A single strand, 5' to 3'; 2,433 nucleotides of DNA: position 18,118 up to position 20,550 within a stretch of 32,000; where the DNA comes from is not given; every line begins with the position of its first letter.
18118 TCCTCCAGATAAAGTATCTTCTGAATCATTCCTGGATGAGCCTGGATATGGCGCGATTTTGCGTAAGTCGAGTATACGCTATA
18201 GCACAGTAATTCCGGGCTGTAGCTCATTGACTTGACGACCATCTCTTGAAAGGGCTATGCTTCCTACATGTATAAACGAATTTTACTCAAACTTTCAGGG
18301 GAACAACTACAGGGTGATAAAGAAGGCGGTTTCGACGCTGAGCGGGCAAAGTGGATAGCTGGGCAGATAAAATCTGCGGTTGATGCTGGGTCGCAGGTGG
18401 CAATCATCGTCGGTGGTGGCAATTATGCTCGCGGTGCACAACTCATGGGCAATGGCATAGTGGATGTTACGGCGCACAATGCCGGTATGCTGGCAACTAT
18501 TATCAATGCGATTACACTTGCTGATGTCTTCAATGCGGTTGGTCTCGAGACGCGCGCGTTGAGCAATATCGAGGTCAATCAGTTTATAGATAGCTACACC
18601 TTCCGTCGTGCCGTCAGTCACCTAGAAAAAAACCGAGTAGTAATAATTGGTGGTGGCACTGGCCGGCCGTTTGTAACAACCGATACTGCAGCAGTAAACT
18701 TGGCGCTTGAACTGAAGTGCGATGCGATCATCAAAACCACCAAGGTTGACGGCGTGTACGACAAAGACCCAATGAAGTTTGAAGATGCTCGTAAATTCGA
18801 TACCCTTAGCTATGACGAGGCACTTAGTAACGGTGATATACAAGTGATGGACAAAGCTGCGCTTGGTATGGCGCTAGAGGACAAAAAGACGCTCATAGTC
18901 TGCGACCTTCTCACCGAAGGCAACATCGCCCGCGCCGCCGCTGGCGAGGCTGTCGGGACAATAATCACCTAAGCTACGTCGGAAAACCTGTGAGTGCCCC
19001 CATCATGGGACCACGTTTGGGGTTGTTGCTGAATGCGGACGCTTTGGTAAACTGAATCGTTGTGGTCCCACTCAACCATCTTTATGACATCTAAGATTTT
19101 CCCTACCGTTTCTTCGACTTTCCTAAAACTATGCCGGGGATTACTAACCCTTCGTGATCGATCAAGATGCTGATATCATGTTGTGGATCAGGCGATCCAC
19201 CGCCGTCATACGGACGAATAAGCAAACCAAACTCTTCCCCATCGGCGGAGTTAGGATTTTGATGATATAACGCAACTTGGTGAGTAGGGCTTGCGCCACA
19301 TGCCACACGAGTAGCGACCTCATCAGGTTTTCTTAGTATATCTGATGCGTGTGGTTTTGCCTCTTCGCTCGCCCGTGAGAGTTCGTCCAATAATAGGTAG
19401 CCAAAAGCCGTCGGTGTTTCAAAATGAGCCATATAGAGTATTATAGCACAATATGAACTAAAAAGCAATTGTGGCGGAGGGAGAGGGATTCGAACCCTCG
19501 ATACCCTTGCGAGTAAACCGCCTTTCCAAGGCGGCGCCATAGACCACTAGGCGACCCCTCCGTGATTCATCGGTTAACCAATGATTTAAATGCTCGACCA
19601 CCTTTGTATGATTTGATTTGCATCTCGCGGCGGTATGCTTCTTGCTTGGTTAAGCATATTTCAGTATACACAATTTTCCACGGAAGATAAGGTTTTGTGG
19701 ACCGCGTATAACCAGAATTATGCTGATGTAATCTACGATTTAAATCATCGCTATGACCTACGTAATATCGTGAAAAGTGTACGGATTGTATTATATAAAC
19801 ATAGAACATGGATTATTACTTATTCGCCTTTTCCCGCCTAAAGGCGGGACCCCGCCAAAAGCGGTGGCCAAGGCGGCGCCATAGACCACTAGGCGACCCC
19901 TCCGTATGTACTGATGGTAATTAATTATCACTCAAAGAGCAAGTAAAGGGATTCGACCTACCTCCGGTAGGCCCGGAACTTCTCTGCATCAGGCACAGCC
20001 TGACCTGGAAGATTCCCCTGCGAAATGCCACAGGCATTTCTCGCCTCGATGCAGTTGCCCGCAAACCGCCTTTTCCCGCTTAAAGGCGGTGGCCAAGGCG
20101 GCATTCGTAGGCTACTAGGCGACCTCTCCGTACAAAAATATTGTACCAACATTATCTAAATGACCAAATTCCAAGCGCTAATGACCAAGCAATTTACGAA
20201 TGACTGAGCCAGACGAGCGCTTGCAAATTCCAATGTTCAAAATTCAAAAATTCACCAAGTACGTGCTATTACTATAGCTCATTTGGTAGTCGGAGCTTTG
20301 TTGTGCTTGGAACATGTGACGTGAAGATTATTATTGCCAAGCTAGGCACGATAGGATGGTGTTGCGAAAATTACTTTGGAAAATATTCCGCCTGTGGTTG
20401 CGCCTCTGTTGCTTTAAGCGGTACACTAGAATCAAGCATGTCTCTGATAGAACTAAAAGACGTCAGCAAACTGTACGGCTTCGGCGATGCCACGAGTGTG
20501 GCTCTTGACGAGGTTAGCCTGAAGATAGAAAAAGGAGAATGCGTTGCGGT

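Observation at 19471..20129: Intact tRNA-Ser(GGA) preceded by two nested partial copies of itself, with a GIY-YIG nuclease ORF exactly filling the gap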

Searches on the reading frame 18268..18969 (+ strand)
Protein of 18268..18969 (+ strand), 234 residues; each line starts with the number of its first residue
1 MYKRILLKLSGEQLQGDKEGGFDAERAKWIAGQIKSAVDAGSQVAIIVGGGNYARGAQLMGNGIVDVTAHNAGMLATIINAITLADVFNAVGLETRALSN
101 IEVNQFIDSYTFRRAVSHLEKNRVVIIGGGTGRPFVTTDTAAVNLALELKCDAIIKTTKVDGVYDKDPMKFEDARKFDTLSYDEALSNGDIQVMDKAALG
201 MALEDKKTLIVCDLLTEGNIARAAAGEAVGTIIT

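Call 11: find_related_loci(query=window:18268-18969:+, collection=genome_contigs, flank=6000)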
Query window:18268-18969:+ (234 aa) in genome_contigs; peptide patterns used: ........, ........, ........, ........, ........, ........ (x = any residue, [..] = any of these).
488 stretches matched a pattern; 432 encode a relative of the query (tblastn E <= 1e-3); the best 80 are kept; 80 distinct loci.
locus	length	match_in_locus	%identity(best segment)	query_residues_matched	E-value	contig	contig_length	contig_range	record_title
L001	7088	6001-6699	94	1-233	2e-145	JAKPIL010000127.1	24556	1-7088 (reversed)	MAG: bacterium isolate USOA134_metabat.4 k141_613671, whole genome shotgun sequence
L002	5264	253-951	93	1-233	6e-146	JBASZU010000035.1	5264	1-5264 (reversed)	MAG: Candidatus Saccharimonadales bacterium isolate MFD10491_ilm_asm_bin31 k127_48105, whole genome shotgun sequence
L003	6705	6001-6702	91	1-234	2e-143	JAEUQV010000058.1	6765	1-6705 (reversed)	MAG: Candidatus Saccharibacteria bacterium isolate new MAG-260 k141_1276336, whole genome shotgun sequence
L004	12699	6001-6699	91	1-233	2e-142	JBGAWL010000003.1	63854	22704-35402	MAG: Candidatus Saccharimonadales bacterium isolate MAG_MBR_AS.65 MBRAS-65_NODE_3_length_63854_cov_4.407216, whole genom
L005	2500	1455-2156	91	1-234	2e-150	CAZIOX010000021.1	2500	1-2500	MAG TPA_asm: uncultured Candidatus Saccharibacteria bacterium isolate SRP285395_co1_272 genome assembly, contig: NODE_86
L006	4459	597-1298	90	1-234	1e-144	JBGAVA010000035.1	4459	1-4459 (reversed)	MAG: Candidatus Saccharimonadales bacterium isolate MAG_MBR_AS.10 MBRAS-10_NODE_35_length_4459_cov_5.981059, whole genom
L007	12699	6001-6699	92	1-233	1e-141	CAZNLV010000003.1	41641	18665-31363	MAG TPA_asm: uncultured Candidatus Saccharibacteria bacterium isolate binchicken_co152_115 genome assembly, contig: NODE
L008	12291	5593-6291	91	1-233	8e-142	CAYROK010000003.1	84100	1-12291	MAG TPA_asm: uncultured Candidatus Saccharibacteria bacterium isolate SRP286056_co1_650 genome assembly, contig: NODE_22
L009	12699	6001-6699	88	1-233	1e-138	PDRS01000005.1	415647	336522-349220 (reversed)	MAG: Candidatus Saccharibacteria bacterium isolate DOLJORAL78_51_182 DolJOral78_scaffold_8, whole genome shotgun sequenc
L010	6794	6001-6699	88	2-234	1e-138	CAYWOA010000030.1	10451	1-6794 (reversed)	MAG TPA_asm: uncultured Candidatus Saccharibacteria bacterium isolate SRP135725_co1_623 genome assembly, contig: NODE_90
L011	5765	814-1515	87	1-234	5e-138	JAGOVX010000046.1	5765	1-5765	Candidatus Saccharibacteria bacterium isolate Gw_Eff_bin_94 Gw_Eff_45657_length_5765_cov_3.330436, whole genome shotgun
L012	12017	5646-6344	88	1-233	4e-137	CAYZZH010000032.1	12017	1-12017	MAG TPA_asm: uncultured Candidatus Saccharibacteria bacterium isolate SRP286056_co1_39 genome assembly, contig: NODE_674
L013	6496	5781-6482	84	1-234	8e-132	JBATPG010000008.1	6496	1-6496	MAG: Candidatus Saccharimonadales bacterium isolate MFD10525_ilm_asm_bin22 k127_65182, whole genome shotgun sequence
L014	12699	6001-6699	82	1-233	9e-129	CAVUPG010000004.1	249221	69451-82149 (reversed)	MAG: uncultured Candidatus Saccharibacteria bacterium isolate MFD05684.bin.2.263 genome assembly, contig: contig_52009,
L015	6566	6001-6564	92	1-188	2e-115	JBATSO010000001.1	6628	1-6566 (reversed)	MAG: Candidatus Saccharimonadales bacterium isolate MFD10515_ilm_asm_bin21 k127_583, whole genome shotgun sequence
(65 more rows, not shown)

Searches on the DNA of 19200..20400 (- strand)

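Call 5: search_rna_families(source=window, start=19200, end=20400, threshold=evalue, max_evalue=10, show_alignments=5)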
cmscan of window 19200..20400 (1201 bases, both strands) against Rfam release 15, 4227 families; matches with E-value up to 10: 5.
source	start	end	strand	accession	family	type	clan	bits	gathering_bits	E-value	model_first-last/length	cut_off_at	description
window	19475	19561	-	RF00005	tRNA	Gene; tRNA;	CL00001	55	29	7.8e-11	1-71/71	no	tRNA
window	19475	19520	+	RF04351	Plastid-psbl-rps4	Cis-reg;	-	33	68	8.2e-05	1-53/53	no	Plastid-psbl-rps4 3UTR RNA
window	19474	19527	+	RF04354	Plastid-ycf2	Cis-reg;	-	23.4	65.7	0.043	1-75/75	no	Plastid-ycf2 5UTR RNA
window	19473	19510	+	RF03518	mir-1893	Gene; miRNA;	-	17.4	94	5.8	1-83/83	no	mir-1893 microRNA precursor family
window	19400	19481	+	RF01391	isrH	Gene; sRNA;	-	10.5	45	3.8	142-226/280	no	isrH Hfq binding RNA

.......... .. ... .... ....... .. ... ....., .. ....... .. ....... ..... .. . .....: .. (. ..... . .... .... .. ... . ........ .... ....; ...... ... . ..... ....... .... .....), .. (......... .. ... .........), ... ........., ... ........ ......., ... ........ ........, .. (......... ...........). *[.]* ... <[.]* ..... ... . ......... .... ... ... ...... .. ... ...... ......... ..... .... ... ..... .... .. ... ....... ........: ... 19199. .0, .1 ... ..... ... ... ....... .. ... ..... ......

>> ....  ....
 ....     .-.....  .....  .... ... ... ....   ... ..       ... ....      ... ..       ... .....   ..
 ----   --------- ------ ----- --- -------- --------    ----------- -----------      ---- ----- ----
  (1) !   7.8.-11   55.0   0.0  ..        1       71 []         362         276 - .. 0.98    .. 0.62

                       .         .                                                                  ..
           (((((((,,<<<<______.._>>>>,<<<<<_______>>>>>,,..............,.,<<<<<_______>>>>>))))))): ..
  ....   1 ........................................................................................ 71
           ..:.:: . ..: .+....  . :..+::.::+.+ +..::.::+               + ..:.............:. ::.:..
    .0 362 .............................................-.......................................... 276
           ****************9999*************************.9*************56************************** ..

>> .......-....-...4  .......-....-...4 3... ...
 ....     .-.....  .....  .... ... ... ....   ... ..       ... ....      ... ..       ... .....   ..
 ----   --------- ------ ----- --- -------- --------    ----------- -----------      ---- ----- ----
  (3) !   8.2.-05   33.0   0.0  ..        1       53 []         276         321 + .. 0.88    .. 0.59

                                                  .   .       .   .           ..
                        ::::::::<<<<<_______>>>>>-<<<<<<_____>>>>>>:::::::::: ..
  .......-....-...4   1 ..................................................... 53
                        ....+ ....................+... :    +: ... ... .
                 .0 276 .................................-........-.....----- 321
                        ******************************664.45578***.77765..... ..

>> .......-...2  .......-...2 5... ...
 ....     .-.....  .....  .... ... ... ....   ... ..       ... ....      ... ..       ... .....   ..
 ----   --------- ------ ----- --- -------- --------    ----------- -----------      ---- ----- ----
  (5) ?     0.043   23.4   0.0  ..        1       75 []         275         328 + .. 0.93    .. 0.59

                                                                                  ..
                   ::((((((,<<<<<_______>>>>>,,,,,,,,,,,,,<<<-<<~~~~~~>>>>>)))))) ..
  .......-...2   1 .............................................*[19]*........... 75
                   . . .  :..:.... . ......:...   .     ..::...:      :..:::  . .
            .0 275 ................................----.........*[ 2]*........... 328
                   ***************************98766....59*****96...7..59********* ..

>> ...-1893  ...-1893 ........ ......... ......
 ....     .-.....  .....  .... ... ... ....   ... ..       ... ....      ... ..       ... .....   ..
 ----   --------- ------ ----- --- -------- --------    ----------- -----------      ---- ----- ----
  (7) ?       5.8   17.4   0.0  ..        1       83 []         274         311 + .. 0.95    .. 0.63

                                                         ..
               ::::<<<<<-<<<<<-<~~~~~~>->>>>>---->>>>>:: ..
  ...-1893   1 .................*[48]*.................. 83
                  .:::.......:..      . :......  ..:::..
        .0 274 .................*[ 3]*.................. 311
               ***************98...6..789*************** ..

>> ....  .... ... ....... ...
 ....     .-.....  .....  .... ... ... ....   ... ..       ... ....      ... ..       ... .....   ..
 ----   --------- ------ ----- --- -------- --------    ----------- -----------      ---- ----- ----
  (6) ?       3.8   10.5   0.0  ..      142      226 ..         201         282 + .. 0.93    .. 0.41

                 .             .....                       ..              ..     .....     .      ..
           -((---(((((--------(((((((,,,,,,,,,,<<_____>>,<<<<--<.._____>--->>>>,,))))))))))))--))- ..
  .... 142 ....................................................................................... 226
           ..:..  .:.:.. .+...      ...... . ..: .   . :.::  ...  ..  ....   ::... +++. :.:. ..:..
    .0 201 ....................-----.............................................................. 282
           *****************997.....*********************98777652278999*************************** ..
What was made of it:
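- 19472..19561 (-): Copy A: intact, functional tRNA-Ser(GGA) with encoded CCA. Rfam tRNA 55 bits (call 5).
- Checked: Rfam's tRNA model scores 55 bits, E = 8e-11 (call 5).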

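Call 39: search_rna_families(sources=[L081, L093, L100, L131, L137, L141, L005, L007], threshold=evalue, max_evalue=1)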
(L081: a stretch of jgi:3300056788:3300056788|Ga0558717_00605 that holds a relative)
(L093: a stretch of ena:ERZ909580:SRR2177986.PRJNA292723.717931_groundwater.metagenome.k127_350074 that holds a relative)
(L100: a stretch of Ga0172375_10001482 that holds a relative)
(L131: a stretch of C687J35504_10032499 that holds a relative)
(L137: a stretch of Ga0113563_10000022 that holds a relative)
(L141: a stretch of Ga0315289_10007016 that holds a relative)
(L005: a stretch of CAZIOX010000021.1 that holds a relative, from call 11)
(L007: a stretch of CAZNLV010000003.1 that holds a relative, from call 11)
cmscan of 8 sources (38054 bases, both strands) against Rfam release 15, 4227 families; matches with E-value up to 1: 24.
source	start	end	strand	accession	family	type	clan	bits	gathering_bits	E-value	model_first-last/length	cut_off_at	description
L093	2268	2340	+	RF00005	tRNA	Gene; tRNA;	CL00001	70.3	29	1.6e-13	1-71/71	no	tRNA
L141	2143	2215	+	RF00005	tRNA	Gene; tRNA;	CL00001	69.7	29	2.2e-13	1-71/71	no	tRNA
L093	4026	4098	+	RF00005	tRNA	Gene; tRNA;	CL00001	69.6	29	2.3e-13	1-71/71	no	tRNA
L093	4548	4618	+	RF00005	tRNA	Gene; tRNA;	CL00001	62.3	29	2.5e-11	1-71/71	no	tRNA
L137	1756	1842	+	RF00005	tRNA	Gene; tRNA;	CL00001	59.4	29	1.5e-10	1-71/71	no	tRNA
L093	2748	2829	+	RF00005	tRNA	Gene; tRNA;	CL00001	58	29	3.8e-10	1-71/71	no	tRNA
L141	1999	2081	+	RF00005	tRNA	Gene; tRNA;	CL00001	57.4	29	5.6e-10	1-71/71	no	tRNA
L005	2219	2305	-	RF00005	tRNA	Gene; tRNA;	CL00001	55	29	2.5e-09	1-71/71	no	tRNA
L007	7189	7275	-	RF00005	tRNA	Gene; tRNA;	CL00001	55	29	2.5e-09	1-71/71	no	tRNA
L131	1675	1759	+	RF00005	tRNA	Gene; tRNA;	CL00001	51.4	29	2.5e-08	1-71/71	no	tRNA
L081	2754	2838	+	RF00005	tRNA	Gene; tRNA;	CL00001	51.2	29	2.8e-08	1-71/71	no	tRNA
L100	1750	1837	+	RF00005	tRNA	Gene; tRNA;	CL00001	48.4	29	1.6e-07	1-71/71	no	tRNA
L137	1791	1842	-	RF04351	Plastid-psbl-rps4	Cis-reg;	-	35.4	68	0.0006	1-53/53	no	Plastid-psbl-rps4 3UTR RNA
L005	2219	2264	+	RF04351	Plastid-psbl-rps4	Cis-reg;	-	33.9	68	0.0015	1-53/53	no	Plastid-psbl-rps4 3UTR RNA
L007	7189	7234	+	RF04351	Plastid-psbl-rps4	Cis-reg;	-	33.7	68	0.0018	1-53/53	no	Plastid-psbl-rps4 3UTR RNA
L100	1770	1837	-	RF04351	Plastid-psbl-rps4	Cis-reg;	-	33.4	68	0.002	1-53/53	no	Plastid-psbl-rps4 3UTR RNA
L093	4544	4658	+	RF02435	SpF41_sRNA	Gene; sRNA;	-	33.1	52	0.14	1-105/105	no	Streptococcus sRNA SpF41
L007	7140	7195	-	RF03241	mir-1789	Gene; miRNA;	-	30.9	88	0.0073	1-63/63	no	mir-1789 microRNA precursor family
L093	2783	2829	-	RF04351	Plastid-psbl-rps4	Cis-reg;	-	30.1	68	0.017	1-53/53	no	Plastid-psbl-rps4 3UTR RNA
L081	2794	2838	-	RF04351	Plastid-psbl-rps4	Cis-reg;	-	26.5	68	0.16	1-53/53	no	Plastid-psbl-rps4 3UTR RNA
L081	2743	2895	+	RF02223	sX4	Gene; sRNA;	-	23.6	70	0.48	1-167/167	no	Proteobacterial sRNA sX4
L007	7106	7287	-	RF02223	sX4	Gene; sRNA;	-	22.9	70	0.71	1-167/167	no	Proteobacterial sRNA sX4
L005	2194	2317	-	RF02223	sX4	Gene; sRNA;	-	22.5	70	0.89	1-167/167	no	Proteobacterial sRNA sX4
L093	4146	4163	+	RF00023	tmRNA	Gene;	CL00001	14.6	47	0.051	346-363/374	no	transfer-messenger RNA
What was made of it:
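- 19959..20043 (-): 85-nt hairpin-rich insert between the T-stem 5' strand and the T loop of copy C. A second, different kind of loop insert. No Rfam match (calls 5, 39).
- On Group I intron in a tRNA anticodon loop: No Rfam intron hit at E <= 10 (call 5) or E <= 1 in 8 loci (call 39).
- No intron ribozyme or any other Rfam family matches (calls 5, 39).
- Tried and rejected: Rfam at permissive thresholds on the window region and on 8 loci (calls 5, 39).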
